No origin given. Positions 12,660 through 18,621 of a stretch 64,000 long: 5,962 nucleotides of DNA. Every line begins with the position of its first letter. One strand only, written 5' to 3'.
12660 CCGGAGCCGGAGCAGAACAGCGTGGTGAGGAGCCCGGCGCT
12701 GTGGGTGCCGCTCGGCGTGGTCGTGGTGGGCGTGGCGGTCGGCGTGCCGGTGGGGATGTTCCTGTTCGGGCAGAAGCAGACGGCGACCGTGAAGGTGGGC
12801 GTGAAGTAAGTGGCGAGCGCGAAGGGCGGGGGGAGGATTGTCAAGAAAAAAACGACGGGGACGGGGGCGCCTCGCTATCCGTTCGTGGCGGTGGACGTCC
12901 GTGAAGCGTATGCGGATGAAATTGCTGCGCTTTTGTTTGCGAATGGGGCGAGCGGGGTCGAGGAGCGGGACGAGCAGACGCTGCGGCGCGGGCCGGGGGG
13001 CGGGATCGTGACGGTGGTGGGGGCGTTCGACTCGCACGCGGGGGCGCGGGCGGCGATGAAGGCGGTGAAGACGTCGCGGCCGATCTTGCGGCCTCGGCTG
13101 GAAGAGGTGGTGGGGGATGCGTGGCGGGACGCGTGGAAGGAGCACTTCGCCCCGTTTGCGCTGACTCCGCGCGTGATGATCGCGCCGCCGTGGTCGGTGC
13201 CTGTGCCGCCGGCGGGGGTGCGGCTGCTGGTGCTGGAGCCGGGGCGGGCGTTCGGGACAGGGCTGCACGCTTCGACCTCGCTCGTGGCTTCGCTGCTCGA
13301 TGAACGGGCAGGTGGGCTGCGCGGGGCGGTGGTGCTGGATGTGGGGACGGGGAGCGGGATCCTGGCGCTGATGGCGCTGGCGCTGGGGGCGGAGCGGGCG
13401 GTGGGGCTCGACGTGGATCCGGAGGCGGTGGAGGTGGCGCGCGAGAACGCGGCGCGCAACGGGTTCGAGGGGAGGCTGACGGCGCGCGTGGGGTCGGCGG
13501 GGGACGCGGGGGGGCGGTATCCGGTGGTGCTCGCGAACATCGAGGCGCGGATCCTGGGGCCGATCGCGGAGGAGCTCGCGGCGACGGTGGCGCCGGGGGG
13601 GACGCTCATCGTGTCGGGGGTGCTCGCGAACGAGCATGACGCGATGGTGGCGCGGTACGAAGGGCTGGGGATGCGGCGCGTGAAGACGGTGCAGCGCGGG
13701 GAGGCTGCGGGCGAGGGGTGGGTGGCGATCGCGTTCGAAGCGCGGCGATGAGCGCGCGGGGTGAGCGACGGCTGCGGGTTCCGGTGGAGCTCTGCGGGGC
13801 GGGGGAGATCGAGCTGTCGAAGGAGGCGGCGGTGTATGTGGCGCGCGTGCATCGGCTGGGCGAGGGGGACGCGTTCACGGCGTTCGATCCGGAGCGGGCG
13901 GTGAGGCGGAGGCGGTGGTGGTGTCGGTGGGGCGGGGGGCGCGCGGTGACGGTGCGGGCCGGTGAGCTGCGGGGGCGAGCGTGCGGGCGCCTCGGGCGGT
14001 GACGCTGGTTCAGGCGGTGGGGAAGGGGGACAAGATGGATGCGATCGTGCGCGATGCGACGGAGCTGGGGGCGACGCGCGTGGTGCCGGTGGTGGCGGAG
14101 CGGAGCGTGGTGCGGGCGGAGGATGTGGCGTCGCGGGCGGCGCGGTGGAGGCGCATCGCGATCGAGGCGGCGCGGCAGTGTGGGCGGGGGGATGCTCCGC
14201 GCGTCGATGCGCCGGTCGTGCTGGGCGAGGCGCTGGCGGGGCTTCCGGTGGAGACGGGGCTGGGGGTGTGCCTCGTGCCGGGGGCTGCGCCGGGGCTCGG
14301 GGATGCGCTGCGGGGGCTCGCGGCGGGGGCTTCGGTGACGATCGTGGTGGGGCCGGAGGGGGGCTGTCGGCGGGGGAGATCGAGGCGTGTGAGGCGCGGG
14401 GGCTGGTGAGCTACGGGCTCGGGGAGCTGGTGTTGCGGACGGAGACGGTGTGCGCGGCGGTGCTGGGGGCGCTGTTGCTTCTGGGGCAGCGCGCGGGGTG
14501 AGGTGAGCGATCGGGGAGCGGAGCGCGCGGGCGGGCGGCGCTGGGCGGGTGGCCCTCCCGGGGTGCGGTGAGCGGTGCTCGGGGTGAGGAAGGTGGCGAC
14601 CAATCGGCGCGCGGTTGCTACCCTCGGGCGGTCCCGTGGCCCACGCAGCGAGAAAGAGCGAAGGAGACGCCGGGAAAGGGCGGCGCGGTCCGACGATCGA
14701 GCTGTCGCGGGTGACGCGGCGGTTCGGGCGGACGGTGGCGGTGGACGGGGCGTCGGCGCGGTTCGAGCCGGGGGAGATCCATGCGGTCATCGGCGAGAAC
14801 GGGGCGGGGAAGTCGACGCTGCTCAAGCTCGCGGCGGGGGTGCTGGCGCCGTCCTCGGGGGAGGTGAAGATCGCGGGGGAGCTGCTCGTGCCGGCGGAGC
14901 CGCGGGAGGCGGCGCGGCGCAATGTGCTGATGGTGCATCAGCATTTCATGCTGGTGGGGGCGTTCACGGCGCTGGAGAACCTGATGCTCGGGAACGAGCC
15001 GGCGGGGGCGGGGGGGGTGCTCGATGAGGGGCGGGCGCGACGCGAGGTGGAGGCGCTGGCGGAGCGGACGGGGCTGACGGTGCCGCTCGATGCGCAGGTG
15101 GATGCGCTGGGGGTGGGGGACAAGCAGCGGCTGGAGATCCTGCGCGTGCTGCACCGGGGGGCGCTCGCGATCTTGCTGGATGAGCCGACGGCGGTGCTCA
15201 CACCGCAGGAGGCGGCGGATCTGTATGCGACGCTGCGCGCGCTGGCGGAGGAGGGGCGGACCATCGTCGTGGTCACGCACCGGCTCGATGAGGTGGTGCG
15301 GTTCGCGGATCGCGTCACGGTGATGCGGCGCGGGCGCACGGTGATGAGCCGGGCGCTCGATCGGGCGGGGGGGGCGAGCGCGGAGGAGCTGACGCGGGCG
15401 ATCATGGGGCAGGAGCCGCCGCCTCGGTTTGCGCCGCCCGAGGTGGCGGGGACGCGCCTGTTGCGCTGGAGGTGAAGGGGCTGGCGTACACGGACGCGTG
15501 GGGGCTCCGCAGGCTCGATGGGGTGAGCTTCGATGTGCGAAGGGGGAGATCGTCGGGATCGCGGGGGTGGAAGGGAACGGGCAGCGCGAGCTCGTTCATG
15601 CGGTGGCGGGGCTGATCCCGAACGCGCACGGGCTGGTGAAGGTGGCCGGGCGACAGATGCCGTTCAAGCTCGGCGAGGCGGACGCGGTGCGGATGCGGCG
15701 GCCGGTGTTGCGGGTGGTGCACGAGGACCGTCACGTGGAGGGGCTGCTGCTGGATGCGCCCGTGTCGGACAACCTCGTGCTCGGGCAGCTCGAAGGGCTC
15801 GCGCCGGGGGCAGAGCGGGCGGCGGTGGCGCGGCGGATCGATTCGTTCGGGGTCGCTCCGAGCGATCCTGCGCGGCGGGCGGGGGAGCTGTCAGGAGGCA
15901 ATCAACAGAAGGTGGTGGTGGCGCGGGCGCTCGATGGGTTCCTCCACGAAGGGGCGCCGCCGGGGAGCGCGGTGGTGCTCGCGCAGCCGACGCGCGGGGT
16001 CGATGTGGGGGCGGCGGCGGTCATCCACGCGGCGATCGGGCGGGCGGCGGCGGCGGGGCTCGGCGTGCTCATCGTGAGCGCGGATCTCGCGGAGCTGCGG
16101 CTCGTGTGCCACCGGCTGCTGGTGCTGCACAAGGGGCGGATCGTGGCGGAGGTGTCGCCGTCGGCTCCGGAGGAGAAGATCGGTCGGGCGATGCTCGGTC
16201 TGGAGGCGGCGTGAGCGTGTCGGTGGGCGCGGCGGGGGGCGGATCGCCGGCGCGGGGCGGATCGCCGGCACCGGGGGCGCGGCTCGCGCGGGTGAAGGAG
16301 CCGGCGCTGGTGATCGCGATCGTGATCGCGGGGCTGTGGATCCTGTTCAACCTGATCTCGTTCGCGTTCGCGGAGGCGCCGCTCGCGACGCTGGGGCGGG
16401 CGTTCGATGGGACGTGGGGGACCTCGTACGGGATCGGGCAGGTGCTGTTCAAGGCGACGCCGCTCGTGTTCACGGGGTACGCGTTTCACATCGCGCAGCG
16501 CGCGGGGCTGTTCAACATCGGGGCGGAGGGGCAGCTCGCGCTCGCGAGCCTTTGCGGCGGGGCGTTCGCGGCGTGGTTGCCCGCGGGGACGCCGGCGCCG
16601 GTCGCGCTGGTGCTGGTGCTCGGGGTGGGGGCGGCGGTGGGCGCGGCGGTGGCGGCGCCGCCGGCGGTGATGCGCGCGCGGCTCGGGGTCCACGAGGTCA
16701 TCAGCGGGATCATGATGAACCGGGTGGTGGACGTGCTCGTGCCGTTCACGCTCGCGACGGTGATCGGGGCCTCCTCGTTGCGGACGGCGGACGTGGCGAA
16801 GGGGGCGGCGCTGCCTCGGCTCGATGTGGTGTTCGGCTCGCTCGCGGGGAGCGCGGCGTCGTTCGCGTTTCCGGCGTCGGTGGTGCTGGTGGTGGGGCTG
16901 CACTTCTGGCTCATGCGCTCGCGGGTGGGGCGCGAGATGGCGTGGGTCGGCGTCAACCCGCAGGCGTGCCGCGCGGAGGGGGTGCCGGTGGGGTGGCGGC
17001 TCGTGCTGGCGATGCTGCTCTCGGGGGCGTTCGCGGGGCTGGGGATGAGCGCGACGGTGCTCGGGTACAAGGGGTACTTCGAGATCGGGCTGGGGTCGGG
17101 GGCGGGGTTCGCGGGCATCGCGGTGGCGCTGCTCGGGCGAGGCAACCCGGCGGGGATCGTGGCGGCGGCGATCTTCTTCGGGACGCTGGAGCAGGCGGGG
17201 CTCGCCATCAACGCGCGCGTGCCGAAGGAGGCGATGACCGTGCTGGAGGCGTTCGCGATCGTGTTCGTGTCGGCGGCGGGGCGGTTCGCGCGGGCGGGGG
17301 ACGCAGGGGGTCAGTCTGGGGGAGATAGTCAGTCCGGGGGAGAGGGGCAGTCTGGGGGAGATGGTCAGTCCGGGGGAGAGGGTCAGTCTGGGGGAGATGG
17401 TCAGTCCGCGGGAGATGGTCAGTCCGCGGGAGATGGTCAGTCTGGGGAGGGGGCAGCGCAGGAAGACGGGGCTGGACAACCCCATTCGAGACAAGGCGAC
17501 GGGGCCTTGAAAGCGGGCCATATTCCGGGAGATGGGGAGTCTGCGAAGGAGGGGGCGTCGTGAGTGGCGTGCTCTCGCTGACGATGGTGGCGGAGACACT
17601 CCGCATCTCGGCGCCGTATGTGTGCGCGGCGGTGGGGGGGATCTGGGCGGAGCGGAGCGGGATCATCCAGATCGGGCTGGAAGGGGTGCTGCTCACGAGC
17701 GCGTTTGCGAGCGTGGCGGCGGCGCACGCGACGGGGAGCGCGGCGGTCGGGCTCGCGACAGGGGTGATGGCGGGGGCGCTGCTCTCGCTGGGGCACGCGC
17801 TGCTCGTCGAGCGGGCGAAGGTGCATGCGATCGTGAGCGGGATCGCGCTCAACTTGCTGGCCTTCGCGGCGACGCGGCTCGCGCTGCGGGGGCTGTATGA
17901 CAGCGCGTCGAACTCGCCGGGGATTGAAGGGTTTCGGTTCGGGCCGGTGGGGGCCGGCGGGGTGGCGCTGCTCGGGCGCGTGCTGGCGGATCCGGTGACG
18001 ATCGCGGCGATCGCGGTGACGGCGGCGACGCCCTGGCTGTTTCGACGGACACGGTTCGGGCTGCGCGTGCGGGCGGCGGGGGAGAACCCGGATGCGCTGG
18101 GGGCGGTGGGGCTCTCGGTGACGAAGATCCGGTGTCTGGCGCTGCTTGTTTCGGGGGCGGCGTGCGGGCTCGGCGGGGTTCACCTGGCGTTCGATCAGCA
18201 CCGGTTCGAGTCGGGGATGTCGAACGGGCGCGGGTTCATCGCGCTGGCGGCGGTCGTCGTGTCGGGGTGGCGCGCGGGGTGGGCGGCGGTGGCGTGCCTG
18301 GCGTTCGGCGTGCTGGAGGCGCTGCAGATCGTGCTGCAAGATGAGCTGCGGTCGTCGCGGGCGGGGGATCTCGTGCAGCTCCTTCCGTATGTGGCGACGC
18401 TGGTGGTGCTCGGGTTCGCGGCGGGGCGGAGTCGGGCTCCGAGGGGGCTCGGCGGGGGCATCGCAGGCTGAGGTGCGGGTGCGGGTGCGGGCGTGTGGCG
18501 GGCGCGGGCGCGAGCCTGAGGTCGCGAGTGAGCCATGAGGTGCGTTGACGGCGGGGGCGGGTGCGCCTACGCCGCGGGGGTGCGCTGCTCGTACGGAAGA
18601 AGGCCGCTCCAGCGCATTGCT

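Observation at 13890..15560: Localised cluster of single-nucleotide deletions, mostly in G runs, disrupting rsmE and an ABC ATPase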

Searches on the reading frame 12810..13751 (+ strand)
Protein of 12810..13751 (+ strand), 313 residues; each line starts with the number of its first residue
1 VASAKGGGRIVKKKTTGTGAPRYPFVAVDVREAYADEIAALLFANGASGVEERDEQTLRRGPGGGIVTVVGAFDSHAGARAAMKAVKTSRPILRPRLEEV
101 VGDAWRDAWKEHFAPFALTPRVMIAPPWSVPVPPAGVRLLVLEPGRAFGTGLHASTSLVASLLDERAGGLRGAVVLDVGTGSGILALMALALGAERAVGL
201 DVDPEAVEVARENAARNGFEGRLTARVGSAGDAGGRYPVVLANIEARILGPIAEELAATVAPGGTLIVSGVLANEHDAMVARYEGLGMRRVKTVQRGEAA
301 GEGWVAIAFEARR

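Call 6: find_encoding_contigs(protein=window:12810-13751:+, flank=10000, max_places=10)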
Protein window:12810-13751:+ (313 aa): 1 contig read that carries it; 1 place shown.
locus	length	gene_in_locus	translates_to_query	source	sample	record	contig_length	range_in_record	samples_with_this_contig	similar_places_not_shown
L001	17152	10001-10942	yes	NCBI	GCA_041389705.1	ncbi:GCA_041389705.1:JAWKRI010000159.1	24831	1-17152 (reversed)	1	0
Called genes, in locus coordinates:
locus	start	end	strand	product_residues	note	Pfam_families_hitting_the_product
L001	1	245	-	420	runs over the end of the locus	PF02627:CMD (weak)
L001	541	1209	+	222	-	PF13620:CarboxypepD_reg (weak)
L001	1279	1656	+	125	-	PF00903:Glyoxalase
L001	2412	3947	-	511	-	PF13485:Peptidase_MA_2 (faint)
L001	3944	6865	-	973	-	-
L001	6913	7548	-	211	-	PF13489:Methyltransf_23, PF01209:Ubie_methyltran (weak), PF08241:Methyltransf_11, PF08242:Methyltransf_12, PF13649:Methyltransf_25, PF13847:Methyltransf_31 (weak), PF20922:Anamorsin_N (weak)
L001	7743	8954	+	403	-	PF21813:DUF6882 (weak)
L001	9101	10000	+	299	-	-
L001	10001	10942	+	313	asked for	PF06325:PrmA, PF05175:MTS, PF08241:Methyltransf_11 (weak), PF13649:Methyltransf_25, PF13847:Methyltransf_31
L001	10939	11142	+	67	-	-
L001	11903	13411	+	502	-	PF00005:ABC_tran, PF13304:AAA_21 (faint), PF00005:ABC_tran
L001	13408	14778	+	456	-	-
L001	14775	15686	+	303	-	PF02653:BPD_transp_2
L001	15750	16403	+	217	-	-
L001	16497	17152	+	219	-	PF00069:Pkinase, PF07714:PK_Tyr_Ser-Thr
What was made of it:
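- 12810..13751 (+): prmA (ribosomal protein L11 methyltransferase). It is intact and its stop overlaps the rsmE start (ATGA). Its protein is identical in the conspecific contig L001 (call 6).
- Tried and rejected: Exact-protein look-ups for four window genes found only GCA_041389705.1 (PrmA, call 6).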

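Call 7: search_protein_families(library=pfam, proteins=[window:12810-13751:+])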
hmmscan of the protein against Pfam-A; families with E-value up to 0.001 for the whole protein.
window:12810-13751:+ (313 aa): 9 families
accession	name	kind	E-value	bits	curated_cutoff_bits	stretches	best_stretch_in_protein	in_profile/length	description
PF06325.19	PrmA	-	5.3e-50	171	22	1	27-309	6-293/296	Ribosomal protein L11 methyltransferase (PrmA)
PF13847.12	Methyltransf_31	-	1.5e-09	38.2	27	1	172-234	4-67/145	Methyltransferase domain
PF13649.12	Methyltransf_25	-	3.4e-09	37.7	27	1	175-242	1-70/97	Methyltransferase domain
PF05175.20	MTS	-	5.5e-08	33.1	23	1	154-243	18-105/170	Methyltransferase small domain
PF08241.18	Methyltransf_11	-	6.1e-06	27.2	21.2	1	176-230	1-51/95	Methyltransferase domain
PF13489.12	Methyltransf_23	-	1.9e-05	24.9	27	1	160-275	10-124/164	Methyltransferase domain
PF03602.21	Cons_hypoth95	-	2.8e-05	24.3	24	1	170-229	40-99/182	Conserved hypothetical protein 95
PF08242.18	Methyltransf_12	-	0.00014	23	30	1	176-243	1-72/98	Methyltransferase domain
PF01135.25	PCMT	-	0.00065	20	20.3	0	171-234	73-136/210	Protein-L-isoaspartate(D-aspartate) O-methyltransferase (PCMT)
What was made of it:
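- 12810..13751 (+): PF06325 E=5.3e-50 (call 7).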

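Call 13: find_related_loci(query=window:12810-13751:+, collection=genome_contigs, flank=10000)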
Query window:12810-13751:+ (313 aa) in genome_contigs; peptide patterns used: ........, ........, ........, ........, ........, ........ (x = any residue, [..] = any of these).
599 stretches matched a pattern (row limit reached: there are more); 136 encode a relative of the query (tblastn E <= 1e-3); the best 80 are kept; 80 distinct loci.
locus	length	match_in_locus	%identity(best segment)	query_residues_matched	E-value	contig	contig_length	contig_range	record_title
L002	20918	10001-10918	71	3-310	2e-139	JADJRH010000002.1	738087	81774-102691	MAG: Polyangiaceae bacterium isolate Fred_18-Q3-R57-64_MAXAC.407 tig00003997-10-7377910, whole genome shotgun sequence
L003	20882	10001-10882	58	21-311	3e-99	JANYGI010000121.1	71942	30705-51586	MAG: Byssovorax sp. isolate 341R_metabinner_12 341R_k141_256277, whole genome shotgun sequence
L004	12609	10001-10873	61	21-309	3e-99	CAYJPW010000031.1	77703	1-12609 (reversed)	MAG TPA_asm: uncultured Polyangiaceae bacterium isolate ERP124720_co1_193 genome assembly, contig: NODE_458_length_77703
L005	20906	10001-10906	60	21-309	1e-98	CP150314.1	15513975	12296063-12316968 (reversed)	Sorangium sp. So ce134 chromosome, complete genome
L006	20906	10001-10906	60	21-309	5e-98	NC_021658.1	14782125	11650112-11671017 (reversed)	Sorangium cellulosum So0157-2, complete sequence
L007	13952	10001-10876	55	21-309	2e-96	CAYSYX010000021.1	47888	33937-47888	MAG TPA_asm: uncultured Polyangium sp. isolate SRP257259_co1_164 genome assembly, contig: NODE_688_length_47888_cov_6.62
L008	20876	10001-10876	56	21-309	5e-96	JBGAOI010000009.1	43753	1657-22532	MAG: Polyangium sp. isolate MAG_MBR_AS.73 MBRAS-73_NODE_9_length_43753_cov_4.162057, whole genome shotgun sequence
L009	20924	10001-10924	59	21-309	3e-94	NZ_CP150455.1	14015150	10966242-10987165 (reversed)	Sorangium sp. So ce131 chromosome, complete genome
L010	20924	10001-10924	58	21-311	6e-94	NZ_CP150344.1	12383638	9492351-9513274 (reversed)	Sorangium sp. So ce513 chromosome, complete genome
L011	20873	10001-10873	53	22-309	1e-93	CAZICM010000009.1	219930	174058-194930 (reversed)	MAG TPA_asm: uncultured Polyangiaceae bacterium isolate binchicken_co16_258 genome assembly, contig: NODE_61_length_2199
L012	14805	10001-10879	57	9-303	6e-91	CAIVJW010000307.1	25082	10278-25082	MAG: uncultured delta proteobacterium isolate KTt_bin-2109 genome assembly, contig: bin-2109:307/455, whole genome shotg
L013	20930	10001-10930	57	21-311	6e-91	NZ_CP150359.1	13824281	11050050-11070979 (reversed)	Sorangium sp. So ce1099 chromosome, complete genome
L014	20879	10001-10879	56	21-304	5e-88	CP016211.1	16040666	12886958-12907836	Minicystis rosea strain DSM 24000 chromosome, complete genome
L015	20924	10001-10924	59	21-309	2e-93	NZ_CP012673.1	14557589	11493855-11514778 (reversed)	Sorangium cellulosum strain So ce26 chromosome, complete genome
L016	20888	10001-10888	52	21-310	6e-87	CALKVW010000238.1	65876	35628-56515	MAG TPA_asm: uncultured Polyangiaceae bacterium isolate SRR1506987_bin.93_CONCOCT_v1.1_MAG genome assembly, contig: ERZ7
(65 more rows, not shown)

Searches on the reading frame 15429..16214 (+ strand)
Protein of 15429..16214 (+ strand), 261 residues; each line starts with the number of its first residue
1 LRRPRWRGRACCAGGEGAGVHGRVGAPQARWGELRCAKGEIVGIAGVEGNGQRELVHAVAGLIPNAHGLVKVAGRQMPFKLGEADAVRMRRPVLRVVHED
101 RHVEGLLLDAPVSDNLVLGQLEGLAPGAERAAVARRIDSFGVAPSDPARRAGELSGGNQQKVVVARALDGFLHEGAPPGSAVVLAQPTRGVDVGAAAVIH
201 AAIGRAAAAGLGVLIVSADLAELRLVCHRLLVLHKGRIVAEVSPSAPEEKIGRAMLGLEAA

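Call 7: search_protein_families(library=pfam, proteins=[window:15429-16214:+])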
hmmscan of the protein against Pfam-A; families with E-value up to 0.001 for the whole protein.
window:15429-16214:+ (261 aa): 1 family
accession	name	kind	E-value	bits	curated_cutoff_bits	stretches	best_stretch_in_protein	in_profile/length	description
PF00005.33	ABC_tran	-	4.9e-09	37.3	25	1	34-168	6-123/137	ABC transporter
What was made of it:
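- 14711..16214 (+): Two-NBD ABC transporter ATPase of the sugar/nucleoside-importer type, interrupted by two single-base deletions. The true start is probably upstream of 14711 (in-frame TTG at 14615 or GTG at 14633). ABC_tran hits on both halves (call 7).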

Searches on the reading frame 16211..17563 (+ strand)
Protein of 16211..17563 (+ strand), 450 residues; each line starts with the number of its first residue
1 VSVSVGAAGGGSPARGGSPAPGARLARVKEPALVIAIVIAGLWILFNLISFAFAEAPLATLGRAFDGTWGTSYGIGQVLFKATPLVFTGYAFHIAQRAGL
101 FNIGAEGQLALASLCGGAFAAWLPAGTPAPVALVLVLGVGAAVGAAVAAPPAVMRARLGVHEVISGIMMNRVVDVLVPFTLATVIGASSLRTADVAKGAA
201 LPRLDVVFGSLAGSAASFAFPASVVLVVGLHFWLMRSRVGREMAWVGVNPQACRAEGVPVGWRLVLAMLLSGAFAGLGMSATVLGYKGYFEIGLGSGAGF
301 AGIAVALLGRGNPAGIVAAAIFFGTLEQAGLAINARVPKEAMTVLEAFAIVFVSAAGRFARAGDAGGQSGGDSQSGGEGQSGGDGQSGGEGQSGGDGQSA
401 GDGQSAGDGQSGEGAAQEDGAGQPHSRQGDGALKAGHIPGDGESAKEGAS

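Call 29: search_protein_families(library=ncbifam, proteins=[window:16211-17563:+])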
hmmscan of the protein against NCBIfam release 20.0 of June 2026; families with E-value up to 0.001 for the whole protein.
window:16211-17563:+ (450 aa): 2 families
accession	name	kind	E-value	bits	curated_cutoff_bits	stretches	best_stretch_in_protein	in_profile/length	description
NF047929.1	ABC_B6_perm_2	equivalog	7.1e-28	97.7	400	1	34-354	11-323/337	putative B6 ABC transporter permease subunit 2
NF047928.1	ABC_B6_perm_1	equivalog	6.1e-14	51.9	465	1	79-345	18-280/311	putative B6 ABC transporter permease subunit 1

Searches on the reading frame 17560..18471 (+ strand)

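Call 29: search_protein_families(library=ncbifam, proteins=[window:17560-18471:+])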
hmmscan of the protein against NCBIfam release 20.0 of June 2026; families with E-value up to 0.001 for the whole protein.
window:17560-18471:+ (303 aa): 8 families
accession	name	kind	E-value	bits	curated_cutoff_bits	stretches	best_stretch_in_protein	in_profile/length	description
NF047928.1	ABC_B6_perm_1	equivalog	1.3e-33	116.5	465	1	11-298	15-303/311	putative B6 ABC transporter permease subunit 1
NF047929.1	ABC_B6_perm_2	equivalog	3.3e-10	39.6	400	1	2-207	38-247/337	putative B6 ABC transporter permease subunit 2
NF008441.0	PRK11285.1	equivalog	6.6e-08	32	378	1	24-252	70-289/333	L-arabinose ABC transporter permease AraH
TIGR03409.1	urea_trans_UrtB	equivalog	4.4e-06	26.6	250.3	1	147-235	148-235/291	urea ABC transporter permease subunit UrtB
NF007014.0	PRK09478.1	equivalog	3.7e-05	23.2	386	1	68-237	112-277/336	galactose/methyl galactoside ABC transporter permease MglC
NF008630.0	PRK11618.1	equivalog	4e-05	23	363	1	3-252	29-274/331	galactofuranose ABC transporter, permease protein YjfF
NF007067.0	PRK09512.1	equivalog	0.00027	20.2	398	1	45-236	82-265/321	ribose ABC transporter permease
TIGR03622.1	urea_t_UrtB_arc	equivalog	0.00036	19.9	374.25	1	34-261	29-250/284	urea ABC transporter, permease protein UrtB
